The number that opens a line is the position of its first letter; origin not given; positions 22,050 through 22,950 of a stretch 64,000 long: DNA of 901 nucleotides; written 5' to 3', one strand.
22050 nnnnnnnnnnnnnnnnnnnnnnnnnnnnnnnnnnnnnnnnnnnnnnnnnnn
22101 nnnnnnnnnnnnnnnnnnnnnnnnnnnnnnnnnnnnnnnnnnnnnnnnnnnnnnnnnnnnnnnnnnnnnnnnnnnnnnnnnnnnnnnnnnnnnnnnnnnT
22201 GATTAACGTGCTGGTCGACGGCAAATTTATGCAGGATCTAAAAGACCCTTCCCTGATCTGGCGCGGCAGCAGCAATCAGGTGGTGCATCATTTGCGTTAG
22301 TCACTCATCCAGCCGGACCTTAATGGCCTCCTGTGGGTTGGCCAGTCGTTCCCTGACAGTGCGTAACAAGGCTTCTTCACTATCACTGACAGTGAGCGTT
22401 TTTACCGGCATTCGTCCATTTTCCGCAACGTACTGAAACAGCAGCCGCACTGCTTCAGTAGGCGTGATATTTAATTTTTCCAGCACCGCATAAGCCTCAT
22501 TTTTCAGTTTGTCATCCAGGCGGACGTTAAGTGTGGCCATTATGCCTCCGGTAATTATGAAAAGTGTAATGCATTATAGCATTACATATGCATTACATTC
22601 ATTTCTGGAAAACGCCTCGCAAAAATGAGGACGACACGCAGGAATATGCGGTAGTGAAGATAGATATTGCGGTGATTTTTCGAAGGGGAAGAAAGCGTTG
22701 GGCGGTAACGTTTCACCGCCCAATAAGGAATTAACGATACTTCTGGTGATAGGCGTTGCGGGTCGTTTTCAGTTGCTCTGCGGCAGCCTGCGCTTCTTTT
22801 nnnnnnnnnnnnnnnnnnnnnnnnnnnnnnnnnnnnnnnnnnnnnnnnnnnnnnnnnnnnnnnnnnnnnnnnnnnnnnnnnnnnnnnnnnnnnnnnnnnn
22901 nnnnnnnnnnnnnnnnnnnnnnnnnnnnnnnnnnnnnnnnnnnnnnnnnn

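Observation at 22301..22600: Solo RelB-like RHH antitoxin gene with a strongly repeated palindromic operator and no toxin partner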

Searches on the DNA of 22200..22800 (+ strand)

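Call 3: search_dna_similar(query=window:22200-22800:+, collection=ecoli_genomes, mode=near, max_rows=30, rows=spread)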
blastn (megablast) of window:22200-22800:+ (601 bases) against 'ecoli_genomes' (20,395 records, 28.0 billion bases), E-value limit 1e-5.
Records with a match: 5425; places in all: 5427; records where one place covers at least 80% of the query: 451.
Genomes with a match: 5425 of 5426; with a place that covers at least 80% of the query: 451. Places per genome that has any: lowest 1, median 1, highest 2. On chromosomes: 5424 places; on plasmids: 3.
Best place of each record, by identity: >=99% 19; 95-99% 5399; 90-95% 7.
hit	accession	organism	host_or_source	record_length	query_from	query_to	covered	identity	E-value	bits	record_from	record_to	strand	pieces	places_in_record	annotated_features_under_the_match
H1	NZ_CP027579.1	Escherichia coli strain 2013C-4282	Homo sapiens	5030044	1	601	100%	100.0%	0e+0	1110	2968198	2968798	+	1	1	type II toxin-antitoxin system RelB/DinJ family antitoxin | nrdG: anaerobic ribonucleoside-triphosphate reductase-activating protein | cybC: cytochrome b562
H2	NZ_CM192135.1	Escherichia coli strain Ec-U4-19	Homo sapiens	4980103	1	601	100%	98.5%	0e+0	1081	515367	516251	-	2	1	type II toxin-antitoxin system RelE family toxin | type II toxin-antitoxin system RelB/DinJ family antitoxin | nrdG: anaerobic ribonucleoside-triphosphate reductase-activating protein | cybC: cytochrome b562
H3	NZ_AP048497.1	Escherichia coli strain NA3664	Homo sapiens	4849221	1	601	100%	98.4%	0e+0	1076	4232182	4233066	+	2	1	type II toxin-antitoxin system RelE family toxin | type II toxin-antitoxin system RelB/DinJ family antitoxin | nrdG: anaerobic ribonucleoside-triphosphate reductase-activating protein | cybC: cytochrome b562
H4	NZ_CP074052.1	Escherichia coli strain PD23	Pig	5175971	1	601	29%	98.9%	2e-38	316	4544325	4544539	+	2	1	nrdG: anaerobic ribonucleoside-triphosphate reductase-activating protein | cybC: cytochrome b562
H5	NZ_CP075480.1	Escherichia coli strain NT1N31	pig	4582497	1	601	29%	98.3%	2e-38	310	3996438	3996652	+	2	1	nrdG: anaerobic ribonucleoside-triphosphate reductase-activating protein | cybC: cytochrome b562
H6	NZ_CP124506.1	Escherichia coli strain AVS0750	wastewater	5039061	1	601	29%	98.3%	2e-38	310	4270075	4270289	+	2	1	nrdG: anaerobic ribonucleoside-triphosphate reductase-activating protein | cybC: cytochrome b562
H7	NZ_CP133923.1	Escherichia coli strain M21816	Homo sapiens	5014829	1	601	29%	98.3%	2e-38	310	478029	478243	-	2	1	nrdG: anaerobic ribonucleoside-triphosphate reductase-activating protein | cybC: cytochrome b562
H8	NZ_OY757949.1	Escherichia coli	-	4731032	1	601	29%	98.3%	2e-38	310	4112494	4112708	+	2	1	nrdG: anaerobic ribonucleoside-triphosphate reductase-activating protein | cybC: cytochrome b562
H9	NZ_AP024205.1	Escherichia coli strain TA8571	-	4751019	1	601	29%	97.7%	9e-37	304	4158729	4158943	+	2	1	nrdG: anaerobic ribonucleoside-triphosphate reductase-activating protein | cybC: cytochrome b562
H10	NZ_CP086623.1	Escherichia coli strain RIVM_C037794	Homo sapiens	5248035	1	601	29%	97.7%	9e-37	304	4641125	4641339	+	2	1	nrdG: anaerobic ribonucleoside-triphosphate reductase-activating protein | cybC: cytochrome b562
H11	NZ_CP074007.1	Escherichia coli strain PD4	Pig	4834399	1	601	29%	97.7%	9e-37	304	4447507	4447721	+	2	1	nrdG: anaerobic ribonucleoside-triphosphate reductase-activating protein | cybC: cytochrome b562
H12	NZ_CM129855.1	Escherichia coli strain SW071611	wastewater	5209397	1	601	29%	97.7%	9e-37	304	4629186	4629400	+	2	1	nrdG: anaerobic ribonucleoside-triphosphate reductase-activating protein | cybC: cytochrome b562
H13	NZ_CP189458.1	Escherichia coli strain N1229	Homo sapiens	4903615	1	601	29%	97.7%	9e-37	304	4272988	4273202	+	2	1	nrdG: anaerobic ribonucleoside-triphosphate reductase-activating protein | cybC: cytochrome b562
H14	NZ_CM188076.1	Escherichia coli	Homo sapiens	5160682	1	601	29%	97.7%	9e-37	304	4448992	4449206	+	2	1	nrdG: anaerobic ribonucleoside-triphosphate reductase-activating protein | cybC: cytochrome b562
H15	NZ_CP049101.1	Escherichia coli strain EC28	Homo sapiens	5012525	1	601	29%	97.7%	2e-38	304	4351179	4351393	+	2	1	nrdG: anaerobic ribonucleoside-triphosphate reductase-activating protein | cybC: cytochrome b562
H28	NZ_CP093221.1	Escherichia coli strain ER2683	Homo sapiens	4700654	1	97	16%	97.9%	2e-38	169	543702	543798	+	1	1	nrdG: anaerobic ribonucleoside-triphosphate reductase-activating protein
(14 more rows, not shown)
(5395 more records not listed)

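Call 6: get_annotated_region(hit=H2, flank=1500)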
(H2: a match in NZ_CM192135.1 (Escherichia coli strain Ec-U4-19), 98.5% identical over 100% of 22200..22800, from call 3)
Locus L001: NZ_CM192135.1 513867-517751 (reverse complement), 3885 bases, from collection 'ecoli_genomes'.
description: Escherichia coli strain Ec-U4-19 chromosome, whole genome shotgun sequence
organism: Escherichia coli strain Ec-U4-19 (NCBI taxid 562)
replicon: chromosome; assembly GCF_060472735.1
host: Homo sapiens; source: urine; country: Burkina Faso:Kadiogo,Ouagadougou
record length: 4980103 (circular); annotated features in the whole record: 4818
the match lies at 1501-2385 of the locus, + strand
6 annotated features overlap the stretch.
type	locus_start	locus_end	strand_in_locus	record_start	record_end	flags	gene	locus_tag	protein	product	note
CDS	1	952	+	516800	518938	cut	nrdD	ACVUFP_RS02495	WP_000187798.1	anaerobic ribonucleoside-triphosphate reductase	-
CDS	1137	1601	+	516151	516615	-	nrdG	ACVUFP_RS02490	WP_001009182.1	anaerobic ribonucleoside-triphosphate reductase-activating protein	-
CDS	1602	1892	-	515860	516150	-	-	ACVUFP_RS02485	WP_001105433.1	type II toxin-antitoxin system RelE family toxin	-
CDS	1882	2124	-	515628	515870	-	-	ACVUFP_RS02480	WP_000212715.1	type II toxin-antitoxin system RelB/DinJ family antitoxin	-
CDS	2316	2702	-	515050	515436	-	cybC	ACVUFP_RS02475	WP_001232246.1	cytochrome b562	-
CDS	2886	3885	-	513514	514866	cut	pmbA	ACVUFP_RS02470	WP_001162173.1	metalloprotease PmbA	-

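Call 7: get_annotated_region(hit=H1, flank=1500)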
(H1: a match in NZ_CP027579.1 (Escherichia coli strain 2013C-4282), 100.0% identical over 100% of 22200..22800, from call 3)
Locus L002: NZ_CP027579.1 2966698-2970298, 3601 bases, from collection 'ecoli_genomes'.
description: Escherichia coli strain 2013C-4282 chromosome, complete genome
organism: Escherichia coli strain 2013C-4282 (NCBI taxid 562)
replicon: chromosome; assembly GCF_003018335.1
host: Homo sapiens; source: stool; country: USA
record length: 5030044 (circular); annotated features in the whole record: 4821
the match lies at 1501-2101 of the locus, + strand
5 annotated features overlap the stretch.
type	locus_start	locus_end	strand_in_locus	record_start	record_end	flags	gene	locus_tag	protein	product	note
CDS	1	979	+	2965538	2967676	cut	nrdD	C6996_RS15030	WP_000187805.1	anaerobic ribonucleoside-triphosphate reductase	-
CDS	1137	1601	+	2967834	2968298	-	nrdG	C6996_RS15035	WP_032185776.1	anaerobic ribonucleoside-triphosphate reductase-activating protein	-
CDS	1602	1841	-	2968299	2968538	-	-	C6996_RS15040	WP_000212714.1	type II toxin-antitoxin system RelB/DinJ family antitoxin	-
CDS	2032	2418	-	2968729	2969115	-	cybC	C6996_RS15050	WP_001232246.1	cytochrome b562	-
CDS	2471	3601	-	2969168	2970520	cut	pmbA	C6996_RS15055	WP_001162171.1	metalloprotease PmbA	-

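Call 8: get_annotated_region(hit=H4, flank=1500)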
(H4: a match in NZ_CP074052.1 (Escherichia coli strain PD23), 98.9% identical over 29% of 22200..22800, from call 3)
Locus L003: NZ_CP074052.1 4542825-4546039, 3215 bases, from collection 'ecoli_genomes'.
description: Escherichia coli strain PD23 chromosome, complete genome
organism: Escherichia coli strain PD23 (NCBI taxid 562)
replicon: chromosome; assembly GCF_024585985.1
host: Pig; source: Rectal Swab; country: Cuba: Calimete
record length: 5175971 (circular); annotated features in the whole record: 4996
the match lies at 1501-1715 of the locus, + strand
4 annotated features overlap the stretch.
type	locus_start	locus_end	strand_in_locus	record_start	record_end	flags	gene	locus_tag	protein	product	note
CDS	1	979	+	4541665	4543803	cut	nrdD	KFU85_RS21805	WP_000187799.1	anaerobic ribonucleoside-triphosphate reductase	-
CDS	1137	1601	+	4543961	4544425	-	nrdG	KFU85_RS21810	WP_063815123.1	anaerobic ribonucleoside-triphosphate reductase-activating protein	-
CDS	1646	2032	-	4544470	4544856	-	cybC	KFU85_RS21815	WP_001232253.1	cytochrome b562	-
CDS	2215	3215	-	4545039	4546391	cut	pmbA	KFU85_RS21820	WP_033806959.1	metalloprotease PmbA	-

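Call 13: search_dna_similar(query=L001:1602-1892:+, collection=ecoli_genomes, mode=near, max_rows=40, rows=spread)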
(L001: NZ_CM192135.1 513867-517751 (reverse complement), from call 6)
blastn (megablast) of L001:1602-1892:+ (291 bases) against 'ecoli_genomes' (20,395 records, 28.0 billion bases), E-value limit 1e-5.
Records with a match: 394; places in all: 396; records where one place covers at least 80% of the query: 393.
Genomes with a match: 394 of 5426; with a place that covers at least 80% of the query: 393. Places per genome that has any: lowest 1, median 1, highest 2. On chromosomes: 396 places; on plasmids: 0.
Best place of each record, by identity: >=99% 301; 95-99% 85; 90-95% 8.
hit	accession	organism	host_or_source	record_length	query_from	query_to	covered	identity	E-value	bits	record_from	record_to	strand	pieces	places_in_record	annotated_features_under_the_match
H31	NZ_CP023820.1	Escherichia coli strain 7/2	Homo sapiens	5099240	1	291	100%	100.0%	6e-150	538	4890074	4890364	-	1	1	type II toxin-antitoxin system RelE family toxin | type II toxin-antitoxin system RelB/DinJ family antitoxin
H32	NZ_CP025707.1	Escherichia coli strain YDC107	Homo sapiens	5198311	1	291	100%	100.0%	6e-150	538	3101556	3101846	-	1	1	type II toxin-antitoxin system RelE family toxin | type II toxin-antitoxin system RelB/DinJ family antitoxin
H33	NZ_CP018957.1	Escherichia coli strain Ecol_316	Homo sapiens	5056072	1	291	100%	100.0%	6e-150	538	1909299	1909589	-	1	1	type II toxin-antitoxin system RelE family toxin | type II toxin-antitoxin system RelB/DinJ family antitoxin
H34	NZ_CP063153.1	Escherichia coli strain M7424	Homo sapiens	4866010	1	291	100%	100.0%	6e-150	538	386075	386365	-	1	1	type II toxin-antitoxin system RelE family toxin | type II toxin-antitoxin system RelB/DinJ family antitoxin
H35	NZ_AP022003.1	Escherichia coli strain WP3-W18-ESBL-08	-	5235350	1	291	100%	100.0%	6e-150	538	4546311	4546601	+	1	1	type II toxin-antitoxin system RelE family toxin | type II toxin-antitoxin system RelB/DinJ family antitoxin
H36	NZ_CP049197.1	Escherichia coli strain E597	dog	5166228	1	291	100%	100.0%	6e-150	538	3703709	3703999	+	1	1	type II toxin-antitoxin system RelE family toxin | type II toxin-antitoxin system RelB/DinJ family antitoxin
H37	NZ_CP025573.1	Escherichia coli strain E-1246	Homo sapiens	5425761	1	291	100%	100.0%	6e-150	538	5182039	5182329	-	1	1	type II toxin-antitoxin system RelE family toxin | type II toxin-antitoxin system RelB/DinJ family antitoxin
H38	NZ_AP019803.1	Escherichia coli strain KY 1497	Homo sapiens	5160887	1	291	100%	100.0%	6e-150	538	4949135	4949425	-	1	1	type II toxin-antitoxin system RelE family toxin | type II toxin-antitoxin system RelB/DinJ family antitoxin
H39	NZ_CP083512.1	Escherichia coli strain elppa4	Homo sapiens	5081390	1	291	100%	100.0%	6e-150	538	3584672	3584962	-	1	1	type II toxin-antitoxin system RelE family toxin | type II toxin-antitoxin system RelB/DinJ family antitoxin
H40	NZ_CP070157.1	Escherichia coli strain FDAARGOS_1276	Homo sapiens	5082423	1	291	100%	100.0%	6e-150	538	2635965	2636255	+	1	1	type II toxin-antitoxin system RelE family toxin | type II toxin-antitoxin system RelB/DinJ family antitoxin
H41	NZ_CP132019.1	Escherichia coli strain JCH767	Homo sapiens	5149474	1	291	100%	100.0%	6e-150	538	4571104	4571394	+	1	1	type II toxin-antitoxin system RelE family toxin | type II toxin-antitoxin system RelB/DinJ family antitoxin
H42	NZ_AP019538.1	Escherichia coli strain THO-008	Homo sapiens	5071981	1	291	100%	100.0%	6e-150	538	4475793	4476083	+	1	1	type II toxin-antitoxin system RelE family toxin | type II toxin-antitoxin system RelB/DinJ family antitoxin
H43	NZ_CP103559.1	Escherichia coli strain 3059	Homo sapiens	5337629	1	291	100%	100.0%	6e-150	538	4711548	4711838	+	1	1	type II toxin-antitoxin system RelE family toxin | type II toxin-antitoxin system RelB/DinJ family antitoxin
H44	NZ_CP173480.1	Escherichia coli strain 98222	Homo sapiens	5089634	1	291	100%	100.0%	6e-150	538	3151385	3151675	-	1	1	type II toxin-antitoxin system RelE/ParE family toxin | type II toxin-antitoxin system RelB/DinJ family antitoxin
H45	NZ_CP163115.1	Escherichia coli strain W46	Homo sapiens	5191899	1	291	100%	100.0%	6e-150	538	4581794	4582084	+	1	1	type II toxin-antitoxin system RelE/ParE family toxin | type II toxin-antitoxin system RelB/DinJ family antitoxin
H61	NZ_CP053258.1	Escherichia coli strain GF4-3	Guinea fowl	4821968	1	291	100%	97.9%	6e-140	505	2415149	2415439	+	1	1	type II toxin-antitoxin system RelE family toxin | type II toxin-antitoxin system RelB/DinJ family antitoxin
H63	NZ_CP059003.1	Escherichia coli strain 2D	Homo sapiens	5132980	1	291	100%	96.6%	3e-133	483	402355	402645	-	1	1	type II toxin-antitoxin system RelE family toxin | type II toxin-antitoxin system RelB/DinJ family antitoxin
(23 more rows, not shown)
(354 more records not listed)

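Call 15: search_dna_similar(query=window:22281-22352:+, collection=ecoli_genomes, mode=near, max_evalue=1e-12, max_rows=60)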
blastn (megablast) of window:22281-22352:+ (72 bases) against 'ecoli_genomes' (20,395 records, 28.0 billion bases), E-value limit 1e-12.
Records with a match: 16; places in all: 16; records where one place covers at least 80% of the query: 13.
Genomes with a match: 16 of 5426; with a place that covers at least 80% of the query: 13. Places per genome that has any: lowest 1, median 1, highest 1. On chromosomes: 16 places; on plasmids: 0.
Best place of each record, by identity: >=99% 1; 95-99% 15.
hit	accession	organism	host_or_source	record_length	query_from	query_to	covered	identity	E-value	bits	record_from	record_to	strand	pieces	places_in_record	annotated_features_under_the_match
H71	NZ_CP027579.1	Escherichia coli strain 2013C-4282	Homo sapiens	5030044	1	72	100%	100.0%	5e-29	134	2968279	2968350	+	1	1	type II toxin-antitoxin system RelB/DinJ family antitoxin | nrdG: anaerobic ribonucleoside-triphosphate reductase-activating protein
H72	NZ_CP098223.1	Escherichia coli strain Z0117EC0005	Canis lupus familiaris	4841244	1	72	100%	98.6%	2e-27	128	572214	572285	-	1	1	type II toxin-antitoxin system RelB/DinJ family antitoxin | nrdG: anaerobic ribonucleoside-triphosphate reductase-activating protein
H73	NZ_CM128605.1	Escherichia coli strain E200086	Homo sapiens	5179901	1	72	100%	98.6%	2e-27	128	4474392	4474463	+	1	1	type II toxin-antitoxin system RelB/DinJ family antitoxin | nrdG: anaerobic ribonucleoside-triphosphate reductase-activating protein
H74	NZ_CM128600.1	Escherichia coli strain E400634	Homo sapiens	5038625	1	72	100%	98.6%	2e-27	128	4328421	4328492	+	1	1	type II toxin-antitoxin system RelB/DinJ family antitoxin | nrdG: anaerobic ribonucleoside-triphosphate reductase-activating protein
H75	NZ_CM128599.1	Escherichia coli strain E500002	Homo sapiens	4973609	1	72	100%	98.6%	2e-27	128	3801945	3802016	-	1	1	type II toxin-antitoxin system RelB/DinJ family antitoxin | nrdG: anaerobic ribonucleoside-triphosphate reductase-activating protein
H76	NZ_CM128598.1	Escherichia coli strain E600003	Homo sapiens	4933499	1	72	100%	98.6%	2e-27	128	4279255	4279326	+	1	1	type II toxin-antitoxin system RelB/DinJ family antitoxin | nrdG: anaerobic ribonucleoside-triphosphate reductase-activating protein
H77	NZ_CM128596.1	Escherichia coli strain 100117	Homo sapiens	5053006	1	72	100%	98.6%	2e-27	128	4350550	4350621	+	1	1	type II toxin-antitoxin system RelB/DinJ family antitoxin | nrdG: anaerobic ribonucleoside-triphosphate reductase-activating protein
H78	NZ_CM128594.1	Escherichia coli strain 100248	Homo sapiens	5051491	1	72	100%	98.6%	2e-27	128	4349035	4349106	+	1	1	type II toxin-antitoxin system RelB/DinJ family antitoxin | nrdG: anaerobic ribonucleoside-triphosphate reductase-activating protein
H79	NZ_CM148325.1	Escherichia coli strain 24A16CRGN010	Homo sapiens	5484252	1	72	100%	98.6%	2e-27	128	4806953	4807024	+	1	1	type II toxin-antitoxin system RelB/DinJ family antitoxin | nrdG: anaerobic ribonucleoside-triphosphate reductase-activating protein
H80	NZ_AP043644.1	Escherichia coli strain AST85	Homo sapiens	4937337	1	72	100%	98.6%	2e-27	128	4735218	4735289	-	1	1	type II toxin-antitoxin system RelB/DinJ family antitoxin | nrdG: anaerobic ribonucleoside-triphosphate reductase-activating protein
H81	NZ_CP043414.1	Escherichia coli strain EC42405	bovine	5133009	1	72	100%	97.2%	1e-25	122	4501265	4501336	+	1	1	type II toxin-antitoxin system RelB/DinJ family antitoxin | nrdG: anaerobic ribonucleoside-triphosphate reductase-activating protein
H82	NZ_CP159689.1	Escherichia coli strain Z142-6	hospital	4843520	1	72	100%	97.2%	1e-25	122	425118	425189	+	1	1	type II toxin-antitoxin system RelB/DinJ family antitoxin | nrdG: anaerobic ribonucleoside-triphosphate reductase-activating protein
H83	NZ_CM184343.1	Escherichia coli strain ES5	Aquarana catesbeiana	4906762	1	72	100%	97.2%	1e-25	122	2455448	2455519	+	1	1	type II toxin-antitoxin system RelB/DinJ family antitoxin | nrdG: anaerobic ribonucleoside-triphosphate reductase-activating protein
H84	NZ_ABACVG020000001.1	Escherichia coli strain 2020CK-00188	Homo sapiens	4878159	25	72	67%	97.9%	5e-14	84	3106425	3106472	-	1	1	type II toxin-antitoxin system RelB/DinJ family antitoxin | type II toxin-antitoxin system RelE family toxin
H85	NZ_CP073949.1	Escherichia coli strain MB50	Poultry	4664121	25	72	67%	97.9%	5e-14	84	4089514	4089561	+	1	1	type II toxin-antitoxin system RelB/DinJ family antitoxin | type II toxin-antitoxin system RelE family toxin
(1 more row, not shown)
